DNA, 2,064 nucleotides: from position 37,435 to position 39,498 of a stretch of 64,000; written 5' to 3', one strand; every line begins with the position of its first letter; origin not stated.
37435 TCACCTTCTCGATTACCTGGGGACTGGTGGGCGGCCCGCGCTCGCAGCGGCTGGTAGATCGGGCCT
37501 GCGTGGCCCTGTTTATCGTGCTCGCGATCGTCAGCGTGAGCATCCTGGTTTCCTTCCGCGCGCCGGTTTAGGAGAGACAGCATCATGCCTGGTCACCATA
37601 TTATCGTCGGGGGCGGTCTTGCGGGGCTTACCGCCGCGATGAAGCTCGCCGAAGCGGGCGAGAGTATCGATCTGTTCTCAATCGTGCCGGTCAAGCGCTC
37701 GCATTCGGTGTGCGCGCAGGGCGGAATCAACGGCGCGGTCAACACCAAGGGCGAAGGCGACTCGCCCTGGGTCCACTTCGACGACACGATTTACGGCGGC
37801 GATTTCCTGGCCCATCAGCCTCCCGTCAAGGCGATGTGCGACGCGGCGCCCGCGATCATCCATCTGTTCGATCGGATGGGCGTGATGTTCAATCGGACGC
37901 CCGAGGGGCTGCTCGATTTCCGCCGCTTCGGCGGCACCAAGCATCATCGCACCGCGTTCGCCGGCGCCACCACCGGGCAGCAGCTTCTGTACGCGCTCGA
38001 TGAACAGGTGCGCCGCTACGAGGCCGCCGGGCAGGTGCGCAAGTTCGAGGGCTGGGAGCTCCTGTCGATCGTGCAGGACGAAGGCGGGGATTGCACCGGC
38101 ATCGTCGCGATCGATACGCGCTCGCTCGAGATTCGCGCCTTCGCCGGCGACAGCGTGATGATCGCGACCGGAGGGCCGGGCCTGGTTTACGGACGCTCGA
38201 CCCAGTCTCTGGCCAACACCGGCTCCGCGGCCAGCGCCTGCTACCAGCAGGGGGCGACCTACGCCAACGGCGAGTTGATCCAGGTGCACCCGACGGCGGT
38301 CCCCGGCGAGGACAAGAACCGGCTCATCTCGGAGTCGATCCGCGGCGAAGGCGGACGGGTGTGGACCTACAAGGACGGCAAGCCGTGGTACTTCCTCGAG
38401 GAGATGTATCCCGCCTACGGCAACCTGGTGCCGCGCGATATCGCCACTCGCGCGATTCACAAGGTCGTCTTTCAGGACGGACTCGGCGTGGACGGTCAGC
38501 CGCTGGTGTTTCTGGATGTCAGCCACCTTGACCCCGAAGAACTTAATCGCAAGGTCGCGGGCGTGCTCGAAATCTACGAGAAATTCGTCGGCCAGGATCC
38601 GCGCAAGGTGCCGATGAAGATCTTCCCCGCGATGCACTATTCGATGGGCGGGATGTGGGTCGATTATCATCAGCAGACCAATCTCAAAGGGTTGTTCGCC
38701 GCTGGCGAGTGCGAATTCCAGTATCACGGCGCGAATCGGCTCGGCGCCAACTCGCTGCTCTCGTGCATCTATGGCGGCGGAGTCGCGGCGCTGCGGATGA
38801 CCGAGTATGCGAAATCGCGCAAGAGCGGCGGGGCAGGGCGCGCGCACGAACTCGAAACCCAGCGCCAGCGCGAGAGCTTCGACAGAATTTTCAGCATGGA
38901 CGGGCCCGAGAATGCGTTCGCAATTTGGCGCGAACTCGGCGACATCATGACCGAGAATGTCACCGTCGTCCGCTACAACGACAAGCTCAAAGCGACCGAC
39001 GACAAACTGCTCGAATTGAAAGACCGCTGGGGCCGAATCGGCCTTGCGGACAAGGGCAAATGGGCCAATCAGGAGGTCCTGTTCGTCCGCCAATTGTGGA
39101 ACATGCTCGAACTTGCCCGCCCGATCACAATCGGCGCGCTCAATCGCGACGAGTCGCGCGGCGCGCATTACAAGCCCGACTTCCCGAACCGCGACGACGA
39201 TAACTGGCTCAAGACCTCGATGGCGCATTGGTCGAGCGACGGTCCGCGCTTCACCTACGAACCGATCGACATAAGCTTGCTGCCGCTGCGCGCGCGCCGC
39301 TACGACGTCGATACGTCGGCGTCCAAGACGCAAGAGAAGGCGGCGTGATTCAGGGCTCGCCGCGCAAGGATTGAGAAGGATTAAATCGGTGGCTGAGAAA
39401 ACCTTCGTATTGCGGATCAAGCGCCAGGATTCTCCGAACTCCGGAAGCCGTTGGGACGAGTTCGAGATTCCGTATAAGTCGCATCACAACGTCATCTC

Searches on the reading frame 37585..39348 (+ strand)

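Call 71: search_protein_families(library=pfam, proteins=[window:37585-39348:+], max_evalue=0.0001)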
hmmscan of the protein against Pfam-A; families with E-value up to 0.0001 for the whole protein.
window:37585-39348:+ (587 aa): 3 families
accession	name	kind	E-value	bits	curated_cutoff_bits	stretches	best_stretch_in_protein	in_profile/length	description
PF00890.30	FAD_binding_2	-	1.6e-85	288.3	20.4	1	6-391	3-414/414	FAD binding domain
PF02910.25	Succ_DH_flav_C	-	2.6e-38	131.3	20.8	1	449-573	2-130/130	Fumarate reductase flavoprotein C-term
PF07992.20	Pyr_redox_2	-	1.2e-06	28.6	26.1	0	4-37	2-31/291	Pyridine nucleotide-disulphide oxidoreductase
